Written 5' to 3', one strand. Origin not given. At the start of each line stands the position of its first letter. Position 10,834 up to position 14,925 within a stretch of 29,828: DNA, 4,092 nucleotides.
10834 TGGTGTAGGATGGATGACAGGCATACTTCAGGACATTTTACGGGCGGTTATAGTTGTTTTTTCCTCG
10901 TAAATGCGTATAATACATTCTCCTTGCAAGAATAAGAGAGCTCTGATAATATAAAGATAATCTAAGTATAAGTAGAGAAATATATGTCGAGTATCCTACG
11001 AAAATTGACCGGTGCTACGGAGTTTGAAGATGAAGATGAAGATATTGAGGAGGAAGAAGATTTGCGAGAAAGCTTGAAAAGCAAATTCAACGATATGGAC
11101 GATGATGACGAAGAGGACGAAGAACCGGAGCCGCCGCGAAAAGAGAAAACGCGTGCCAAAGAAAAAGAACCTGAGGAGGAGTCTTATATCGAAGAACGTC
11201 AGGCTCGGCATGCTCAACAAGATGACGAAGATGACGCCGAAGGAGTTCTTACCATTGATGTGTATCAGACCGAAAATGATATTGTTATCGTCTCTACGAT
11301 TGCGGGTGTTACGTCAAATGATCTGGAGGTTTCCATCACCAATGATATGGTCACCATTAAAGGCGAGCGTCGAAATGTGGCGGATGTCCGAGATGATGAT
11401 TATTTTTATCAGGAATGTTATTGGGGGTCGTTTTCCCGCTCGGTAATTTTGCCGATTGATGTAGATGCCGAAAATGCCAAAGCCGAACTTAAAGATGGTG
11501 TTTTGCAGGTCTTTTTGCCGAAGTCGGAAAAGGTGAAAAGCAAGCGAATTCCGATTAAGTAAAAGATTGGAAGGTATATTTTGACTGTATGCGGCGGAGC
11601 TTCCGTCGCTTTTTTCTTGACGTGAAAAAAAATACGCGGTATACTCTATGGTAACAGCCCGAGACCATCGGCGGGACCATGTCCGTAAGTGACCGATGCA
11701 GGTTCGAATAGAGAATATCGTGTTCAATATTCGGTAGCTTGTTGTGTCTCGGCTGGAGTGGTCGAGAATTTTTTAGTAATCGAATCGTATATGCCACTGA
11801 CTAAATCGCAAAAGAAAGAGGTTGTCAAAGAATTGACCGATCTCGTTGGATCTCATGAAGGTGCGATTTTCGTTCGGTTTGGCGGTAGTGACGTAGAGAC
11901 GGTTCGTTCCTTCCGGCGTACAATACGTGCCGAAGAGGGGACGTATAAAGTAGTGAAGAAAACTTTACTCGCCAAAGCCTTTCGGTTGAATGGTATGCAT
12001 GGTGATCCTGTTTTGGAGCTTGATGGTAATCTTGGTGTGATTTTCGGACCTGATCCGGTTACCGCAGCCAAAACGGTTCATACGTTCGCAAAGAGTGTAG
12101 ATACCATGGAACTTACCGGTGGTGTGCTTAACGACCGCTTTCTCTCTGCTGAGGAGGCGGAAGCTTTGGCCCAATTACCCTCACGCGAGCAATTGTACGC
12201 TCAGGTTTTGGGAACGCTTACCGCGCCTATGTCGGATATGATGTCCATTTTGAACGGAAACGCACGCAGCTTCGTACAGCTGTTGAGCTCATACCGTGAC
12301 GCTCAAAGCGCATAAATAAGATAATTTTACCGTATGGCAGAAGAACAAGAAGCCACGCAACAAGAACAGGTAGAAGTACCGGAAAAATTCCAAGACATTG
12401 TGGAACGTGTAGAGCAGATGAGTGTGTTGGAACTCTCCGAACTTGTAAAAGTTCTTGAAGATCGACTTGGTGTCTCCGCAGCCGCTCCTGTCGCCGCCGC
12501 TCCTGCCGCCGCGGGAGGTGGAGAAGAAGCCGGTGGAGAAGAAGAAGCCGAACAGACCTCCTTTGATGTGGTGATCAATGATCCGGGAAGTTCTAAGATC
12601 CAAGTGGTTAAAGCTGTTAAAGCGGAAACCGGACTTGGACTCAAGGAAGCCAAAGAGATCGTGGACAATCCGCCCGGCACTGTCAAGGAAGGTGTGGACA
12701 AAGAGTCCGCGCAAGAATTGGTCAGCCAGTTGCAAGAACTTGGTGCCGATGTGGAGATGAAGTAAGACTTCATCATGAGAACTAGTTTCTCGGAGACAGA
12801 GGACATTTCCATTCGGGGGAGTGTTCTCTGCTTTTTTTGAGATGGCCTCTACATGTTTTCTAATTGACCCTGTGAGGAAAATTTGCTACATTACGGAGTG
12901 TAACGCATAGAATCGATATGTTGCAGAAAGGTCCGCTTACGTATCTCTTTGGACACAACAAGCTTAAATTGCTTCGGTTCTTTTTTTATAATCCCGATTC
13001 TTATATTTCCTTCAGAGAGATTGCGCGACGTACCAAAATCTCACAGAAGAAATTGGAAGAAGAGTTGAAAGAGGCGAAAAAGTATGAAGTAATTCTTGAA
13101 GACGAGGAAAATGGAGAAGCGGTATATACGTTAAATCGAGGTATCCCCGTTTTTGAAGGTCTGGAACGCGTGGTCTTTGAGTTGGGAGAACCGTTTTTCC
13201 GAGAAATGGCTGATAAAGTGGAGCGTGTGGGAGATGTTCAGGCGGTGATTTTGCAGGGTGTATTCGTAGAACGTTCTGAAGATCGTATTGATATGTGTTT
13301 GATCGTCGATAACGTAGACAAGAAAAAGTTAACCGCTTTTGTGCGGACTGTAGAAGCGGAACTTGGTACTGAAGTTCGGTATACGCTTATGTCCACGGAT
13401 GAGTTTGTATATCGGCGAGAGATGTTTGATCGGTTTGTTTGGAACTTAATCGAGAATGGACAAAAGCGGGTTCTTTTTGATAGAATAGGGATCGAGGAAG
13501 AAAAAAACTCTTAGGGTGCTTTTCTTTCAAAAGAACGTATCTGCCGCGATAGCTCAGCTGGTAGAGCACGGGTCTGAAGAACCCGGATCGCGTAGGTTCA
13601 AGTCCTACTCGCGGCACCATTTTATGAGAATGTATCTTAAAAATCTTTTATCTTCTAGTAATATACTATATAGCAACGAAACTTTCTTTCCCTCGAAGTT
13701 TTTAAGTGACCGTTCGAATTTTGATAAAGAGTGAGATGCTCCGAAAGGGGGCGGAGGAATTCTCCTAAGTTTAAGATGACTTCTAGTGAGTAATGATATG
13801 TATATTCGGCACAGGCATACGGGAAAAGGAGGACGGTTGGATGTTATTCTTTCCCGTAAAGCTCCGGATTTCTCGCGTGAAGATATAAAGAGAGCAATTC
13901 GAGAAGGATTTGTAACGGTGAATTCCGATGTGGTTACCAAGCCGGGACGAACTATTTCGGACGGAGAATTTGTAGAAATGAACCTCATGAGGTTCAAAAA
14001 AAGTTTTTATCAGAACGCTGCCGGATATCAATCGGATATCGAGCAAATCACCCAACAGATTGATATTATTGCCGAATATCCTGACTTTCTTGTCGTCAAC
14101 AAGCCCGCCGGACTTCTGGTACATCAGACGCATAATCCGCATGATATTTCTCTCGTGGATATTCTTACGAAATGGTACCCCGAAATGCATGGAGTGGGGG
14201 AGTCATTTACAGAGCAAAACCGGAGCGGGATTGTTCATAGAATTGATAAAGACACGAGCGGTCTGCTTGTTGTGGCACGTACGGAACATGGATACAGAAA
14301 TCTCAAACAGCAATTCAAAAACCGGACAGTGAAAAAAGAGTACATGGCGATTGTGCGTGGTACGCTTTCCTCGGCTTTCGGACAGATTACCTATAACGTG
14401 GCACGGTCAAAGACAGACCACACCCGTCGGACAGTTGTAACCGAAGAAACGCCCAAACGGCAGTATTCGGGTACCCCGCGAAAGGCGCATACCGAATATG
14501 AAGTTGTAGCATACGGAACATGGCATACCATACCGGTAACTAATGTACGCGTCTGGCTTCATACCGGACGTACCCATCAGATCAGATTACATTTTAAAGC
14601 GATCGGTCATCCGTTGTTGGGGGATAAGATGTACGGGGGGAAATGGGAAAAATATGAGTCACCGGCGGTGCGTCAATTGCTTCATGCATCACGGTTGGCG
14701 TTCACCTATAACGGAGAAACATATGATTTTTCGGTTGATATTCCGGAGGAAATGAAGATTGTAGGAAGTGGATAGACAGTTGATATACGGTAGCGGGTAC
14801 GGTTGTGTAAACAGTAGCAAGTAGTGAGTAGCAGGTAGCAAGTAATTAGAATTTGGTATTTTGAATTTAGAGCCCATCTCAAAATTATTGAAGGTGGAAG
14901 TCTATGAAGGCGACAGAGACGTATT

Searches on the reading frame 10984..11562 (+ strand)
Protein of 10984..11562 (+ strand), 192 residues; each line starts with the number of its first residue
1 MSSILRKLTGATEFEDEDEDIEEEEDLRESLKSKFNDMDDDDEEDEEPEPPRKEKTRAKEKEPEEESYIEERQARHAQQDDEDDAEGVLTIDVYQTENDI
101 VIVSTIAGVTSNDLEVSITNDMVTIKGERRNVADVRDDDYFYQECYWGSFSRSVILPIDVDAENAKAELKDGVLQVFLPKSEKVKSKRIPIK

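Call 14: search_protein_families(library=pfam, proteins=[window:10984-11562:+])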
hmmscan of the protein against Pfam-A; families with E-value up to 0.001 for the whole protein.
window:10984-11562:+ (192 aa): 2 families
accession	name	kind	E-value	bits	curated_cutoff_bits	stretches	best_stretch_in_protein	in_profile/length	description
PF00011.27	HSP20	-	2.4e-19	69.8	20.8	1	93-192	2-102/102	Hsp20/alpha crystallin family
PF17886.7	ArsA_HSP20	-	0.00048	20.1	22.5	0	105-176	9-61/63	HSP20-like domain found in ArsA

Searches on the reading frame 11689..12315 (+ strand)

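Call 14: search_protein_families(library=pfam, proteins=[window:11689-12315:+])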
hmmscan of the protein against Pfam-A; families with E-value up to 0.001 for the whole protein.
window:11689-12315:+ (208 aa): 1 family
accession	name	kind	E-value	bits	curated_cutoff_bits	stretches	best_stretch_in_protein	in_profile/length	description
PF00466.25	Ribosomal_L10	-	1e-15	58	22.8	1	38-135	2-100/100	Ribosomal protein L10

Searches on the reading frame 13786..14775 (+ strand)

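Call 14: search_protein_families(library=pfam, proteins=[window:13786-14775:+])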
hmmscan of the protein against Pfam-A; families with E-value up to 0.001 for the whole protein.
window:13786-14775:+ (329 aa): 2 families
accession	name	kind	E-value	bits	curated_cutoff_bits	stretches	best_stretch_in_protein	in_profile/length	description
PF00849.27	PseudoU_synth_2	-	1.5e-29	103.6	26.8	1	100-271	1-151/152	RNA pseudouridylate synthase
PF01479.30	S4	-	5e-08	33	22.8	1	17-62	2-47/48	S4 domain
